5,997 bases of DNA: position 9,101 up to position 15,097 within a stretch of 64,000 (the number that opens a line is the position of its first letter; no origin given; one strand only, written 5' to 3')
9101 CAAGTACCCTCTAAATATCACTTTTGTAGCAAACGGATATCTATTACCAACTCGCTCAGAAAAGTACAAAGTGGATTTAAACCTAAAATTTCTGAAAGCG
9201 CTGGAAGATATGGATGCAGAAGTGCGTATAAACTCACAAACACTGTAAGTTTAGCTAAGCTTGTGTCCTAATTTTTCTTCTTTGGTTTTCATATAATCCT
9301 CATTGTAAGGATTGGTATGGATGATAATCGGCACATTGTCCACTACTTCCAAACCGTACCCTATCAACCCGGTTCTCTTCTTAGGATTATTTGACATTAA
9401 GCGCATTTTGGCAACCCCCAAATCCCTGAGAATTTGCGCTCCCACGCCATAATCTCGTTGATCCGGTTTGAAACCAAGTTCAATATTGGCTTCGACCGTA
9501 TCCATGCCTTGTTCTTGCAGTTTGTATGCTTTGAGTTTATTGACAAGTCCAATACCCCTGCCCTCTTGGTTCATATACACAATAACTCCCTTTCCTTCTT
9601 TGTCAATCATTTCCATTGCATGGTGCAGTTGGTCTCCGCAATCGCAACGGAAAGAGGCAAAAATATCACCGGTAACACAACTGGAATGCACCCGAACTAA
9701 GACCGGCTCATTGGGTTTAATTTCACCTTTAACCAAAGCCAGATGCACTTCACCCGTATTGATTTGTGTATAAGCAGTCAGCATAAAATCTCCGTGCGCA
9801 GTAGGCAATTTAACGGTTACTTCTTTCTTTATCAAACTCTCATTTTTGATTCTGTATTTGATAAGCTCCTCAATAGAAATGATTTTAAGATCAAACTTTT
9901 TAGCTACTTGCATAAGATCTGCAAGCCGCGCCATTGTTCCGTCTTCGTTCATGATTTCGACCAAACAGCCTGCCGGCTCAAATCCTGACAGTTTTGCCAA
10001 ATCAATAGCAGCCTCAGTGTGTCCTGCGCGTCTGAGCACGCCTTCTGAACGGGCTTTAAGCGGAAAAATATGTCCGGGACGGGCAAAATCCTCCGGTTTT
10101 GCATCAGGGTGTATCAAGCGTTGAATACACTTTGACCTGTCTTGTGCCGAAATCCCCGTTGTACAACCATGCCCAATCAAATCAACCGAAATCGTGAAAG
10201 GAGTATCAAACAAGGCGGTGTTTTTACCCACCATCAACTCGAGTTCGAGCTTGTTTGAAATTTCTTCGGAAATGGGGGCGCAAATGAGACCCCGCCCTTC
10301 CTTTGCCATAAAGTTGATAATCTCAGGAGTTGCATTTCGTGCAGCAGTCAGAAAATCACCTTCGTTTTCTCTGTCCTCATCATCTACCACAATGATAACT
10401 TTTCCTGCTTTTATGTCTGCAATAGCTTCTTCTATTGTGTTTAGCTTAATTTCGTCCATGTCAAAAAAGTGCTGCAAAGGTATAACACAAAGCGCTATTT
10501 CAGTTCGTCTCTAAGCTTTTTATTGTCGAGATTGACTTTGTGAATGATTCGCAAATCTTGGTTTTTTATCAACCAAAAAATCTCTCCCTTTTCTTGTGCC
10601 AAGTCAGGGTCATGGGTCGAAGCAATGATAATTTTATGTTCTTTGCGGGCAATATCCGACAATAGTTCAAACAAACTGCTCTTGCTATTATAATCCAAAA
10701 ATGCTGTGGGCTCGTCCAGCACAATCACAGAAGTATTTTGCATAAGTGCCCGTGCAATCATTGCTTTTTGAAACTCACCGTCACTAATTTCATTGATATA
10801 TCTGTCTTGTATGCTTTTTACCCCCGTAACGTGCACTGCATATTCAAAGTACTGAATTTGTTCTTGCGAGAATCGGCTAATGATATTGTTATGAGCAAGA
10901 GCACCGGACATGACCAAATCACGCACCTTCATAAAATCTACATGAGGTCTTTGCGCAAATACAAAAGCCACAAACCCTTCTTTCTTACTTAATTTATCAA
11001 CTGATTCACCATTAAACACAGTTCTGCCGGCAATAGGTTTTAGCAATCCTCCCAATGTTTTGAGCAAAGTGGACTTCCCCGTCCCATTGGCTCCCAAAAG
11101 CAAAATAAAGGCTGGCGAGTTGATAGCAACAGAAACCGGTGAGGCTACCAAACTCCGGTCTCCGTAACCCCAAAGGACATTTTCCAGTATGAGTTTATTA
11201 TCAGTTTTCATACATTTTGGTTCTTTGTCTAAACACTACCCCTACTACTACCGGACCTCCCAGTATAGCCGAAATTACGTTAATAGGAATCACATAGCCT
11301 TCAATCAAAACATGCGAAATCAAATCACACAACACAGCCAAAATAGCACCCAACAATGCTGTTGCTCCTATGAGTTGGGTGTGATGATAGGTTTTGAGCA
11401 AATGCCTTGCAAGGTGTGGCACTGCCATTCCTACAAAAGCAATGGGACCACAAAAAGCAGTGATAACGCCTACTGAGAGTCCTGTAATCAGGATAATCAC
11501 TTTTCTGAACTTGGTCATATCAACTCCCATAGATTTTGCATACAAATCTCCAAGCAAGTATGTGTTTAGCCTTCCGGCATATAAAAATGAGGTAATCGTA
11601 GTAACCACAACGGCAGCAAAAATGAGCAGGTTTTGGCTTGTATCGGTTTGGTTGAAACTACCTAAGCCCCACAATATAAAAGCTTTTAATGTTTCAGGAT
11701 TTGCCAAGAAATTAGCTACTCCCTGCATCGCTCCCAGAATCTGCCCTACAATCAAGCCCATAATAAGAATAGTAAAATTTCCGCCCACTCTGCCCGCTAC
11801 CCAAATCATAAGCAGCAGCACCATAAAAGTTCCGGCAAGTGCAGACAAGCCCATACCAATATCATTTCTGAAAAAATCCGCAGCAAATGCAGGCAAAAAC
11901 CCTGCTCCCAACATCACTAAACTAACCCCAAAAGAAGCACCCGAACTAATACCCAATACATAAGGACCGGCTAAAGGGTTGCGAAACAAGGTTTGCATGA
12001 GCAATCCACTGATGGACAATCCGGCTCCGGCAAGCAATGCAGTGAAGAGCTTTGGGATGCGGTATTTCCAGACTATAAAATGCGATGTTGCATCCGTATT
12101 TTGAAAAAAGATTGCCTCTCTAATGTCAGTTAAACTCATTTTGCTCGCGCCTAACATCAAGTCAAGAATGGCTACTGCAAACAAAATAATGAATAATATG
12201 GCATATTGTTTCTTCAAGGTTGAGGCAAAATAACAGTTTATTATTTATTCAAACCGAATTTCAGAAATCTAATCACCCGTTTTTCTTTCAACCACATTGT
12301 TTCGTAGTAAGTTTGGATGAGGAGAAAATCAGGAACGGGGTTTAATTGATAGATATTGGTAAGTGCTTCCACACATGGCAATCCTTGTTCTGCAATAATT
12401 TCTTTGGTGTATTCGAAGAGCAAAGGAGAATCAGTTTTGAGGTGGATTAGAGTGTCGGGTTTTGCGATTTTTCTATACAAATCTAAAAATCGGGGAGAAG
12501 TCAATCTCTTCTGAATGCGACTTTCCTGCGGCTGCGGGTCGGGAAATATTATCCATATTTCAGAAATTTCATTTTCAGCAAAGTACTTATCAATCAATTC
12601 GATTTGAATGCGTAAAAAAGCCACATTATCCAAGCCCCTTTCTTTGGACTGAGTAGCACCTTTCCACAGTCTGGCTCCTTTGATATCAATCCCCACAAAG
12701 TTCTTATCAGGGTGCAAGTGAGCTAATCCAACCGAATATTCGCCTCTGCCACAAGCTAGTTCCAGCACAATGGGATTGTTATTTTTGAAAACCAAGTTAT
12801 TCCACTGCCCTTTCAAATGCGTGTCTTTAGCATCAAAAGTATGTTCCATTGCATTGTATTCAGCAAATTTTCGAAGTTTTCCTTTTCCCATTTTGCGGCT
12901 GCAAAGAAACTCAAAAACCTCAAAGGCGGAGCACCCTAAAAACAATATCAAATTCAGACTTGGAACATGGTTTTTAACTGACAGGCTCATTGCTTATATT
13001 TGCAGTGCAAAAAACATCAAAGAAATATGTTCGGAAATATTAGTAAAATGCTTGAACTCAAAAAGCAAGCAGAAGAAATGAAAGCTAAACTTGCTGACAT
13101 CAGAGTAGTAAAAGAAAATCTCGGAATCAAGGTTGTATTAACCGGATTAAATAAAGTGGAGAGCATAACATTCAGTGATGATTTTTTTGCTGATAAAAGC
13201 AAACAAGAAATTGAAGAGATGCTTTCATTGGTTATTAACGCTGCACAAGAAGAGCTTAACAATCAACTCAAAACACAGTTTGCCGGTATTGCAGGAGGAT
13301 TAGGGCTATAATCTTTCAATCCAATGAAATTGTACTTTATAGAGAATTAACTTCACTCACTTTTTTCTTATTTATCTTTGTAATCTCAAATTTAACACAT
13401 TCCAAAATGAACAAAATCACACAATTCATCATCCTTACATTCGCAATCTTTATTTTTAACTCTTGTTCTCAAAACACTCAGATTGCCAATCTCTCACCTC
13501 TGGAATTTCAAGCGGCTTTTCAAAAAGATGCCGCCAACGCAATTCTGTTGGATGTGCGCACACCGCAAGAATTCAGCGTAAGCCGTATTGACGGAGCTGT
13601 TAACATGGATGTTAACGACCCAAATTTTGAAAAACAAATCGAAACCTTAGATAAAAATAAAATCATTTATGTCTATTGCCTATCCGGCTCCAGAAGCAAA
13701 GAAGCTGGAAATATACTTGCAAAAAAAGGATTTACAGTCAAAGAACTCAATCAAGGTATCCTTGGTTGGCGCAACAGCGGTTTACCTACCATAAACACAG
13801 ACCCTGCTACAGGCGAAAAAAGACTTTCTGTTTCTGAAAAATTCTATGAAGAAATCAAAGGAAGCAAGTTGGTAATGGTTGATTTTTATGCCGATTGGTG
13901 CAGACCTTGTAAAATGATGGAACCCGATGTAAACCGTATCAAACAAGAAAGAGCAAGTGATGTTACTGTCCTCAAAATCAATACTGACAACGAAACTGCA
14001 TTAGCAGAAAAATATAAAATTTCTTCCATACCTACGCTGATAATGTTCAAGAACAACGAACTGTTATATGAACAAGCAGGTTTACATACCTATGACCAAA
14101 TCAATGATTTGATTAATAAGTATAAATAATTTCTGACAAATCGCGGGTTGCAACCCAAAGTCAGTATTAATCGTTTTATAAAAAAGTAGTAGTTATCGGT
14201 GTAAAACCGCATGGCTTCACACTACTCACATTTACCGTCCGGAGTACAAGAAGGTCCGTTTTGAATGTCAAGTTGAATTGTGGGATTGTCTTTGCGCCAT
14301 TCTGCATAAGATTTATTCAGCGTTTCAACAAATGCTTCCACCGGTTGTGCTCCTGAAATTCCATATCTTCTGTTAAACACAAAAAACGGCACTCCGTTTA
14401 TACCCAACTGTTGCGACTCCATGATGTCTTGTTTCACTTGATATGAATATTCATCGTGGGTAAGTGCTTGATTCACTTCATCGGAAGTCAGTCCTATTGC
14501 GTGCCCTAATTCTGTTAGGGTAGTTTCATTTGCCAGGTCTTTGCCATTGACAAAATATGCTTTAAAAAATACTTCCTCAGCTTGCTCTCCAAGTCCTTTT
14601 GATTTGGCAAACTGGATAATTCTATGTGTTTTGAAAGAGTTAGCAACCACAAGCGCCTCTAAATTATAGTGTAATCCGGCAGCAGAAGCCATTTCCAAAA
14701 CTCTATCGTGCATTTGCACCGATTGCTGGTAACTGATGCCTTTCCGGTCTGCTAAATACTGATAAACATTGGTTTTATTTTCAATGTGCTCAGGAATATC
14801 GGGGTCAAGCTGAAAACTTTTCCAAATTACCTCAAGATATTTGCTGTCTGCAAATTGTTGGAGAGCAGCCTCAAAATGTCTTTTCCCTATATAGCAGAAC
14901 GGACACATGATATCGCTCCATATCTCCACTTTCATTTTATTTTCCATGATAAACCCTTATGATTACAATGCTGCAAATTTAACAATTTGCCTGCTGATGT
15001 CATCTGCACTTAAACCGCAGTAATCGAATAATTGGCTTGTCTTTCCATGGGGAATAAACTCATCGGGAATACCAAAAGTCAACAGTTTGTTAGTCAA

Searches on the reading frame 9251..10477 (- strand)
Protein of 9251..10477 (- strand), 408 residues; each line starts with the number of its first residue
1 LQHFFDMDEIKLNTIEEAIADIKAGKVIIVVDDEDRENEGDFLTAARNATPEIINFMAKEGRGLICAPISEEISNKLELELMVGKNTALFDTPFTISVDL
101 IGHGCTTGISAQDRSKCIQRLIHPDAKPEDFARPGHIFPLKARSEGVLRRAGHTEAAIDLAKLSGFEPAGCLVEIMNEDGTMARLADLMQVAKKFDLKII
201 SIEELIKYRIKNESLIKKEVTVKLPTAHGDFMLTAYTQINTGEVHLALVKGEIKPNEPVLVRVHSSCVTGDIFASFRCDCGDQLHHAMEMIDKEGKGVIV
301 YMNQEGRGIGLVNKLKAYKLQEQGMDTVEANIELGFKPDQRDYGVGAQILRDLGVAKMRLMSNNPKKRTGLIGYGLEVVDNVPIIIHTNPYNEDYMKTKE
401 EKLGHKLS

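Call 56: search_protein_families(library=pfam, proteins=[window:9251-10477:-], max_evalue=0.001)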
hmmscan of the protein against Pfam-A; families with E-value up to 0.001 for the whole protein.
window:9251-10477:- (408 aa): 2 families
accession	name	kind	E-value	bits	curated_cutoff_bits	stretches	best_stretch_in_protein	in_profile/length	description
PF00926.24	DHBP_synthase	-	1.2e-81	273.2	26.4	1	16-208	1-191/191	3,4-dihydroxy-2-butanone 4-phosphate synthase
PF00925.25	GTP_cyclohydro2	-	1e-75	253.3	23.3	1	219-383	3-165/165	GTP cyclohydrolase II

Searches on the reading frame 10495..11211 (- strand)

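Call 56: search_protein_families(library=pfam, proteins=[window:10495-11211:-], max_evalue=0.001)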
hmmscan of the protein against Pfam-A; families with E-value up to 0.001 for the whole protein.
window:10495-11211:- (238 aa): 6 families
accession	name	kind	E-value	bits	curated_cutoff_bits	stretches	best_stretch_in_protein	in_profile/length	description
PF00005.33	ABC_tran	-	2e-23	83.9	25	1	25-170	3-137/137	ABC transporter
PF13304.12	AAA_21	-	6.9e-12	46.5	27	1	132-202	228-300/304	AAA domain, putative AbiEii toxin, Type IV TA system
PF13175.12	AAA_15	-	1e-05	25.8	32.1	0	32-58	22-48/374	AAA ATPase domain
PF13401.12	AAA_22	-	0.0001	23.1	27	1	33-193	5-115/130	AAA domain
PF02463.25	SMC_N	-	0.00011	22.1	40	0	32-201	23-199/220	RecF/RecN/SMC N terminal domain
PF13555.12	AAA_29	-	0.00018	21.6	27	1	35-69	24-57/61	P-loop containing region of AAA domain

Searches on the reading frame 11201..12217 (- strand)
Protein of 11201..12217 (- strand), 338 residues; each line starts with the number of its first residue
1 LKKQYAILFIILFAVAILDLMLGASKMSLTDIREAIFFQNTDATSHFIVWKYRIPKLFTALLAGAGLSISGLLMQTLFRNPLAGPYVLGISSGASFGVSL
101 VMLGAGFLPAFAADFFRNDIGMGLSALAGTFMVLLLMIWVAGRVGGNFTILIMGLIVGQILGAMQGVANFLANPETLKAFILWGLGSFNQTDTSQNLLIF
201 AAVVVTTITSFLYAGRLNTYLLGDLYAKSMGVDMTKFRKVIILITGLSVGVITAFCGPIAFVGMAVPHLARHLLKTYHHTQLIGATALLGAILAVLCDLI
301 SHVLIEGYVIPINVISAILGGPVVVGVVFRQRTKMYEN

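Call 55: search_protein_families(library=pfam, proteins=[window:11201-12217:-], max_evalue=0.001)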
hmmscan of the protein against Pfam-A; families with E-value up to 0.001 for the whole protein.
window:11201-12217:- (338 aa): 1 family
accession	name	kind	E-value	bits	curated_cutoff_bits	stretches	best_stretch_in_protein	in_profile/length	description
PF01032.23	FecCD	-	1.9e-70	237.9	26.5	1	12-328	2-309/311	FecCD transport family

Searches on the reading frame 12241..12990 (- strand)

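Call 55: search_protein_families(library=pfam, proteins=[window:12241-12990:-], max_evalue=0.001)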
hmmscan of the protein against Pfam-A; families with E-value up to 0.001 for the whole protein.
window:12241-12990:- (249 aa): 5 families
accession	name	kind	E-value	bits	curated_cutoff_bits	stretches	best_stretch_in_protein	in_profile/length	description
PF02390.23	Methyltransf_4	-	2.4e-27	95.9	24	1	72-240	2-170/173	Putative methyltransferase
PF13847.12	Methyltransf_31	-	5.2e-09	36.4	27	1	72-140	4-73/145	Methyltransferase domain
PF13649.12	Methyltransf_25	-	3.7e-06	28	27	1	75-141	1-64/97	Methyltransferase domain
PF24675.1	NpmA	-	2.5e-05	24.1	60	1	68-150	20-105/214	16S rRNA (adenine(1408)-N(1))-methyltransferase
PF08242.18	Methyltransf_12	-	0.00026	22.1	30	1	76-135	1-60/98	Methyltransferase domain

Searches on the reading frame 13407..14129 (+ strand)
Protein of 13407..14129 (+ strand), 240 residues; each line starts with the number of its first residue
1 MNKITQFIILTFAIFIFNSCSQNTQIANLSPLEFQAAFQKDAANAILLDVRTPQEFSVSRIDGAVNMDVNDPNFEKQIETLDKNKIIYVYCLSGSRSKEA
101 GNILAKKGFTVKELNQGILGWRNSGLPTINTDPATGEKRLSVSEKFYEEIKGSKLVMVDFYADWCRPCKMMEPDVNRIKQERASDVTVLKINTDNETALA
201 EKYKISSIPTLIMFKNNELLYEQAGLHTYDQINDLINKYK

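Call 55: search_protein_families(library=pfam, proteins=[window:13407-14129:+], max_evalue=0.001)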
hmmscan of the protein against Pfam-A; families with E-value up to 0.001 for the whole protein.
window:13407-14129:+ (240 aa): 8 families
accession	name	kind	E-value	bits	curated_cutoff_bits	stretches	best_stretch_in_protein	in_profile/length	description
PF00085.26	Thioredoxin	-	2.2e-25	89.1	23.5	1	143-237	7-102/103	Thioredoxin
PF00581.25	Rhodanese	-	9.2e-18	65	22.2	1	35-123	6-101/102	Rhodanese-like domain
PF13098.12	Thioredoxin_2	-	2.2e-08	34.8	27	1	152-235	4-103/104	Thioredoxin-like domain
PF13905.12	Thioredoxin_8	-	3.1e-07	31.1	27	0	154-195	2-45/94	Thioredoxin-like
PF00578.27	AhpC-TSA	-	8.3e-06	26.2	26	1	148-212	21-86/124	AhpC/TSA family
PF13899.12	Thioredoxin_7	-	6e-05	23.5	27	1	153-214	17-81/83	Thioredoxin-like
PF08534.16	Redoxin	-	0.00082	19.6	26.6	0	148-198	24-75/148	Redoxin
PF14595.12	Thioredoxin_9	-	0.00093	19.5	25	0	140-217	26-107/129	Thioredoxin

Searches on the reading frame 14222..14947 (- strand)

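Call 56: search_protein_families(library=pfam, proteins=[window:14222-14947:-], max_evalue=0.001)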
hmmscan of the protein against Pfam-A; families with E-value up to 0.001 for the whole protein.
window:14222-14947:- (241 aa): 2 families
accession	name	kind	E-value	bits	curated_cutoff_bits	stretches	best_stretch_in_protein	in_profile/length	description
PF01323.26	DSBA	-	1.3e-36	126.7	25.6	1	7-210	2-190/191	DSBA-like thioredoxin domain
PF13462.12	Thioredoxin_4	-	4.9e-08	33.8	23.2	1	125-210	80-163/165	Thioredoxin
